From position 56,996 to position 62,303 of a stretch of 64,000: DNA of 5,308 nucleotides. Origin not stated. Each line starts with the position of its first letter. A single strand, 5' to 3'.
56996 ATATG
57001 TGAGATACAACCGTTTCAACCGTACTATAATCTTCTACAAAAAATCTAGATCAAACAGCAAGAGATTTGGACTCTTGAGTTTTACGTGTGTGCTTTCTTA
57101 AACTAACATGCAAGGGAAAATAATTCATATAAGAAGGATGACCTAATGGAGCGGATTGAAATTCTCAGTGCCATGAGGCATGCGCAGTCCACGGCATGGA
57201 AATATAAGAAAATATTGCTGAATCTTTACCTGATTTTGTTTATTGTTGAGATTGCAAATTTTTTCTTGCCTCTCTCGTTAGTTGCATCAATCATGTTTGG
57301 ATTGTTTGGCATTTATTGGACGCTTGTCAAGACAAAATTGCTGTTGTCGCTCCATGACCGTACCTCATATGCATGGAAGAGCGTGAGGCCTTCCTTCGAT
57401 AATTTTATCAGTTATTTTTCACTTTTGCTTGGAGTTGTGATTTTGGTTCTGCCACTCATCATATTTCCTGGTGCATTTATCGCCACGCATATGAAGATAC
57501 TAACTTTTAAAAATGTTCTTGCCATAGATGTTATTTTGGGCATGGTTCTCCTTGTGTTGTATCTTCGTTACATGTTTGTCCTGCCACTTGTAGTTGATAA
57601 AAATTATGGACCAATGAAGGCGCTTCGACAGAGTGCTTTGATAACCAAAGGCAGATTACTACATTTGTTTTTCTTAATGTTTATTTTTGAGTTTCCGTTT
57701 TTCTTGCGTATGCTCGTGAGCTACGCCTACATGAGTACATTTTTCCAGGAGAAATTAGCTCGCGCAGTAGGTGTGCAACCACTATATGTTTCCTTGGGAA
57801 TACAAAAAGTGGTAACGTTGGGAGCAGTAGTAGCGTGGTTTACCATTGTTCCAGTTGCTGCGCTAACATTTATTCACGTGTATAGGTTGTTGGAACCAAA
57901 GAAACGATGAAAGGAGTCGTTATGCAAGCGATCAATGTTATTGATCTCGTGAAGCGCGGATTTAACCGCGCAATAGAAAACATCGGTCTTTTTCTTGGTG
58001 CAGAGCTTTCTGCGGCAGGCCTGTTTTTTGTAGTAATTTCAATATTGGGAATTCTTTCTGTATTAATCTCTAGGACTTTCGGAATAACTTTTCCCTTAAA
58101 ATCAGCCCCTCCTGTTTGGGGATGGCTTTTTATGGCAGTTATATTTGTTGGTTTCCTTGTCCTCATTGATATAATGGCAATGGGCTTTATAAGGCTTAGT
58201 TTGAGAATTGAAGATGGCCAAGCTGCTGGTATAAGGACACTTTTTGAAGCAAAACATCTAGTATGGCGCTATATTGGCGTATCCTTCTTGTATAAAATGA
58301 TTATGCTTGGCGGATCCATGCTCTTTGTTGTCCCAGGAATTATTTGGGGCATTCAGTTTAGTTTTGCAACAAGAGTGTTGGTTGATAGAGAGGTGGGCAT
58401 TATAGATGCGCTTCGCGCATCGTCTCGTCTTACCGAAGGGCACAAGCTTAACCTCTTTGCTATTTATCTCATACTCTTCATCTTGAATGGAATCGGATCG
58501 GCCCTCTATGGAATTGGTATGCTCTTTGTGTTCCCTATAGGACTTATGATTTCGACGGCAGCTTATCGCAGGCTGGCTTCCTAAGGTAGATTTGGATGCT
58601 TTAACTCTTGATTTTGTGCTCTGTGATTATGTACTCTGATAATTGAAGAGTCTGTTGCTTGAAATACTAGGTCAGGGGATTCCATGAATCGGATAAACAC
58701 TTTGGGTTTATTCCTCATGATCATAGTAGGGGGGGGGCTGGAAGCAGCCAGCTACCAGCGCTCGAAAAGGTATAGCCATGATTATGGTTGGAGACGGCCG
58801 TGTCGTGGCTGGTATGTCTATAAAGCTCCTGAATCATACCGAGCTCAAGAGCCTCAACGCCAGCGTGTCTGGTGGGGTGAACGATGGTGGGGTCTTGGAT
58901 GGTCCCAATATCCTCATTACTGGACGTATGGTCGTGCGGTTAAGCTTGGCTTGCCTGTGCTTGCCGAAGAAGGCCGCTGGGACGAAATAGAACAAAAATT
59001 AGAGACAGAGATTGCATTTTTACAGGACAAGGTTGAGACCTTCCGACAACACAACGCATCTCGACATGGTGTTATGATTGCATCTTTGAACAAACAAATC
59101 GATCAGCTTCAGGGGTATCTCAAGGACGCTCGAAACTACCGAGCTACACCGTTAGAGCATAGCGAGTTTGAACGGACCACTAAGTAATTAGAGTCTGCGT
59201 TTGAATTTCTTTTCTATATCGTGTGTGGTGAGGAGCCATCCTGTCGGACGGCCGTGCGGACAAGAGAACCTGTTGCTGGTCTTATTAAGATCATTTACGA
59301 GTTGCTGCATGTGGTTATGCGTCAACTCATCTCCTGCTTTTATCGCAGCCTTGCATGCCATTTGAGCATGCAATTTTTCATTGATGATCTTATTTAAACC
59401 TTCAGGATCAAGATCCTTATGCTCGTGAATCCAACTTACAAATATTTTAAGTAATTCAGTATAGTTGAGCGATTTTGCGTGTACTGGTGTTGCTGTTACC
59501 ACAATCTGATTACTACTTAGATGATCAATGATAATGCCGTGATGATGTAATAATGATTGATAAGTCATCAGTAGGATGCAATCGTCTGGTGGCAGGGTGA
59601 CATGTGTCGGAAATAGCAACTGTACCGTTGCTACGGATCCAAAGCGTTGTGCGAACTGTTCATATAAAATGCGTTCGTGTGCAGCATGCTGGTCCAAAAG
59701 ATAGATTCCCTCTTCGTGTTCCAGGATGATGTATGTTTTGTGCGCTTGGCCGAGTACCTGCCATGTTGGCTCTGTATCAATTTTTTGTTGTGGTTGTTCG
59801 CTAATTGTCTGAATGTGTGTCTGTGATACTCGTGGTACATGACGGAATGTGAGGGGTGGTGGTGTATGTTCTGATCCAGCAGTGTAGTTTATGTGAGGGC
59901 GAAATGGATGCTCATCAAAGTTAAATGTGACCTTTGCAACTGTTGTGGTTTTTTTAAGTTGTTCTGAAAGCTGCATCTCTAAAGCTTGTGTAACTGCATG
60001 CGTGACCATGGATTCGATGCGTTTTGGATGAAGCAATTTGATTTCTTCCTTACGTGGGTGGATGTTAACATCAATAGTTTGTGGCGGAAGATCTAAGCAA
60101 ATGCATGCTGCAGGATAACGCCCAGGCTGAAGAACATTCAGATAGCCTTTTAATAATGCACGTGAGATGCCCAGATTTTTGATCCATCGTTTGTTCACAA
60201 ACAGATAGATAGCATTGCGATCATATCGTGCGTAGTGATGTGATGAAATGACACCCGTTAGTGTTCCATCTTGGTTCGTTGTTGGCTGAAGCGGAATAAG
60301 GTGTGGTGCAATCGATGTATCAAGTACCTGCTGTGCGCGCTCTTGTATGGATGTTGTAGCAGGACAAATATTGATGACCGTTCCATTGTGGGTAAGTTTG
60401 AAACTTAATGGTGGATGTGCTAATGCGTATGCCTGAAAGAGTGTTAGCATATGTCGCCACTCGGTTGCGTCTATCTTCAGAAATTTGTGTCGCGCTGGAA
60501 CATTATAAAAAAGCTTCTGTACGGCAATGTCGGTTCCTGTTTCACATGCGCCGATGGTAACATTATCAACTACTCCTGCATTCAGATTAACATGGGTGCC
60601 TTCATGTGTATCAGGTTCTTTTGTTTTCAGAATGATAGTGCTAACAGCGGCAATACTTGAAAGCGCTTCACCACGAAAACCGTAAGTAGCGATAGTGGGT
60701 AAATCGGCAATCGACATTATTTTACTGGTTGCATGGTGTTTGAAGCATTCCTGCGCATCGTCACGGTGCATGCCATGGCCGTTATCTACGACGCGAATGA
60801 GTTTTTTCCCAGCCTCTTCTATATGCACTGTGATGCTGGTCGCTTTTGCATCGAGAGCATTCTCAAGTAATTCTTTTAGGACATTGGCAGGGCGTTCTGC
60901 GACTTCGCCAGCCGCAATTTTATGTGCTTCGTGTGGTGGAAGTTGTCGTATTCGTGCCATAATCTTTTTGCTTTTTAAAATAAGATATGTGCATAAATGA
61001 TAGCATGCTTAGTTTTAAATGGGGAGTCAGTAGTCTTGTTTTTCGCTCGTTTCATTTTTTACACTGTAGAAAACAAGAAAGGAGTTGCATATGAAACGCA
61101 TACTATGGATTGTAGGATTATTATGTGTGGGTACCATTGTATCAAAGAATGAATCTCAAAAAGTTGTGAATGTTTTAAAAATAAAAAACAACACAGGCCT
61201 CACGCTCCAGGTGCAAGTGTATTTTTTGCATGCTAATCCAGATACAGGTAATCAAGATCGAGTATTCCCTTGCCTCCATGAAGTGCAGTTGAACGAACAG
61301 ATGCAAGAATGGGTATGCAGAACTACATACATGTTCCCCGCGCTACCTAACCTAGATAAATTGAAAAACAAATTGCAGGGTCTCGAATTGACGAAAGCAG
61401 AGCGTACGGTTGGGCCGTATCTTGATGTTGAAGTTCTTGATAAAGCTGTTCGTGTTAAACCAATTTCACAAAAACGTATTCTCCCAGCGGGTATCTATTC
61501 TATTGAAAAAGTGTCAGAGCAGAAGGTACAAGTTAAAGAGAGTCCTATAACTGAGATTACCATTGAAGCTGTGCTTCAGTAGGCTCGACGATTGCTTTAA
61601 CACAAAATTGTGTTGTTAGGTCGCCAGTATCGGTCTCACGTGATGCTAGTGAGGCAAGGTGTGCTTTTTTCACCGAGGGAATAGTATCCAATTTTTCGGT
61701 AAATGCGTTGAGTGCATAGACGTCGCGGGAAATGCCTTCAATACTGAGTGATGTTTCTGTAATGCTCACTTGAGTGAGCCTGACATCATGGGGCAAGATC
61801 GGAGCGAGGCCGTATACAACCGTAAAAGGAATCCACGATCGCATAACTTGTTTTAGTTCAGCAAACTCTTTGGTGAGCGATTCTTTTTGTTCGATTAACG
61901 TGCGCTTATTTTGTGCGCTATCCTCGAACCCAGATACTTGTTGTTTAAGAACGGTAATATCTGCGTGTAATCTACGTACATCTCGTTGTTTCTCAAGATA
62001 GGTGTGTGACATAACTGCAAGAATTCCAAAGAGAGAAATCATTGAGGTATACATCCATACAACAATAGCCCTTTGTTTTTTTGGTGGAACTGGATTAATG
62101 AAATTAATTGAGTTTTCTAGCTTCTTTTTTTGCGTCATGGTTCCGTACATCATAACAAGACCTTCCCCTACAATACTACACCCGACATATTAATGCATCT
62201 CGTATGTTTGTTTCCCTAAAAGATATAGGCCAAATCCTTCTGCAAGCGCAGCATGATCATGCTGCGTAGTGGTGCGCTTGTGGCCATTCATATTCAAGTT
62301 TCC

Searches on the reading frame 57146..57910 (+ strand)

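Call 35: search_protein_families(library=pfam, proteins=[window:57146-57910:+], max_evalue=0.001)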
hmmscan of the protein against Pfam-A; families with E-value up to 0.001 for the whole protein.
window:57146-57910:+ (254 aa): 1 family
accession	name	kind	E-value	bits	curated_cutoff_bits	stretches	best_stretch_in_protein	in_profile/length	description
PF10110.14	GPDPase_memb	-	0.00082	18.6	29.6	1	120-209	159-252/321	Membrane domain of glycerophosphoryl diester phosphodiesterase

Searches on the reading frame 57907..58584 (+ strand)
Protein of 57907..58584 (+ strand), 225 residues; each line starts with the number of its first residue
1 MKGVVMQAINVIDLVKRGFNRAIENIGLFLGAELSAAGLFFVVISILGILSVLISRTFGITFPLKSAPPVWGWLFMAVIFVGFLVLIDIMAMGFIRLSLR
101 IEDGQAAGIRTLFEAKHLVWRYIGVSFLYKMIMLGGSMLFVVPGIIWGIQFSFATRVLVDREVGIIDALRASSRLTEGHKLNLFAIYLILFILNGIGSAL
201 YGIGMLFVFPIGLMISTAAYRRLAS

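Call 35: search_protein_families(library=pfam, proteins=[window:57907-58584:+], max_evalue=0.001)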
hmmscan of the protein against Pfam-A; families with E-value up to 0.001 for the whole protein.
window:57907-58584:+ (225 aa): 2 families
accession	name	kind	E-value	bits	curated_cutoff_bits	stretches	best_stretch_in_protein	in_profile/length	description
PF06790.16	UPF0259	-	1.7e-06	28.4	31.4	1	113-177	124-188/248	Uncharacterised protein family (UPF0259)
PF06161.16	DUF975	-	0.00055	20.3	34.8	1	78-223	106-239/243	Protein of unknown function (DUF975)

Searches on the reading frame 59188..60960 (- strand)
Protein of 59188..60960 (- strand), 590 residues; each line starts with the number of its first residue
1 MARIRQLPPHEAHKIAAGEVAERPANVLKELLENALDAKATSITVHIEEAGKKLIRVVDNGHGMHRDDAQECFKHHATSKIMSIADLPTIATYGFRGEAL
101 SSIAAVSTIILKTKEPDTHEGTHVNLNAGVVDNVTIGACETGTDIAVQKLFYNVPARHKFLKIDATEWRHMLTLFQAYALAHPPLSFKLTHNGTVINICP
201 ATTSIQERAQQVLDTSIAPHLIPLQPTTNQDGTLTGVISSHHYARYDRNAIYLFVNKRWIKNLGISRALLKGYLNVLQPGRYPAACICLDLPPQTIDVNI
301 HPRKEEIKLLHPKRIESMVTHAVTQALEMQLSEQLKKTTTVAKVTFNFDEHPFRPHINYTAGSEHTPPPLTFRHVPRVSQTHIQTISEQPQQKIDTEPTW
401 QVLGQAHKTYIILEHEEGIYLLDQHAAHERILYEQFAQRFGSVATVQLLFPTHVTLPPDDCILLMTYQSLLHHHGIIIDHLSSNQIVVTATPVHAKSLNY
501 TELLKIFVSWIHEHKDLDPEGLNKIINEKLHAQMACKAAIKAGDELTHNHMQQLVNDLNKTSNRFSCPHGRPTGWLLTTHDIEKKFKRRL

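Call 35: search_protein_families(library=pfam, proteins=[window:59188-60960:-], max_evalue=0.001)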
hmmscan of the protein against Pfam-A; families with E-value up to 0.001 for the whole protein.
window:59188-60960:- (590 aa): 4 families
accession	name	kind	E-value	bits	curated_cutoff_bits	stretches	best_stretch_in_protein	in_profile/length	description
PF08676.16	MutL_C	-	1.2e-31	109.8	25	1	403-546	1-142/142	MutL C terminal dimerisation domain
PF01119.25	DNA_mis_repair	-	2.6e-29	101.7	26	1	210-327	2-118/119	DNA mismatch repair protein, C-terminal domain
PF13589.12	HATPase_c_3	-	2.6e-13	50.6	25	1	25-127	4-106/137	Histidine kinase-, DNA gyrase B-, and HSP90-like ATPase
PF02518.31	HATPase_c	-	1.3e-08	35.7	26.4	1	22-78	4-63/111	Histidine kinase-, DNA gyrase B-, and HSP90-like ATPase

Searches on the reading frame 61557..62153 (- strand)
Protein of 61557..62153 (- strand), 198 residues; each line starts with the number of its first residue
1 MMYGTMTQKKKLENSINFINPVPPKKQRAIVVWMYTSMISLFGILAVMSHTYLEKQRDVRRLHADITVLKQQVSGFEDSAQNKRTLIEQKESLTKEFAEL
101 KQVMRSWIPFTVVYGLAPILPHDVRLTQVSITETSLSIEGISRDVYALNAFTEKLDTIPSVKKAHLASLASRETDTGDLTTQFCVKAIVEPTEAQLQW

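Call 35: search_protein_families(library=pfam, proteins=[window:61557-62153:-], max_evalue=0.001)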
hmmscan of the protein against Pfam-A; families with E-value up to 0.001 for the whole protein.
window:61557-62153:- (198 aa): 2 families
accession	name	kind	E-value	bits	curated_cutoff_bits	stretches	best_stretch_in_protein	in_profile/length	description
PF05137.18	PilN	-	1.6e-07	31.7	22.8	1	116-176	6-66/78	Fimbrial assembly protein (PilN)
PF25802.1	WWC1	-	0.00059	20.2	27.8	1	48-105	9-67/135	WWC1-like, helical hairpin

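Call 73: search_protein_families(library=pfam, proteins=[window:61557-62153:-], max_evalue=0.1)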
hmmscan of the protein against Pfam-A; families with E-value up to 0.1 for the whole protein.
window:61557-62153:- (198 aa): 5 families
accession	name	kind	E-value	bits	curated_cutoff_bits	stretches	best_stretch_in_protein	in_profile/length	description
PF05137.18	PilN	-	1.6e-07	31.7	22.8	1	116-176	6-66/78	Fimbrial assembly protein (PilN)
PF25802.1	WWC1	-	0.00059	20.2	27.8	1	48-105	9-67/135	WWC1-like, helical hairpin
PF05531.17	NPV_P10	-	0.024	15.6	29.8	0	57-102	11-56/75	Nucleopolyhedrovirus P10 protein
PF12761.13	End3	-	0.039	14.6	25.2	0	54-88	78-112/115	Actin cytoskeleton-regulatory complex protein END3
PF24073.1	DUF7365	-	0.083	13.5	27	0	32-104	11-94/101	Coiled-coil region of unknown function (DUF7365)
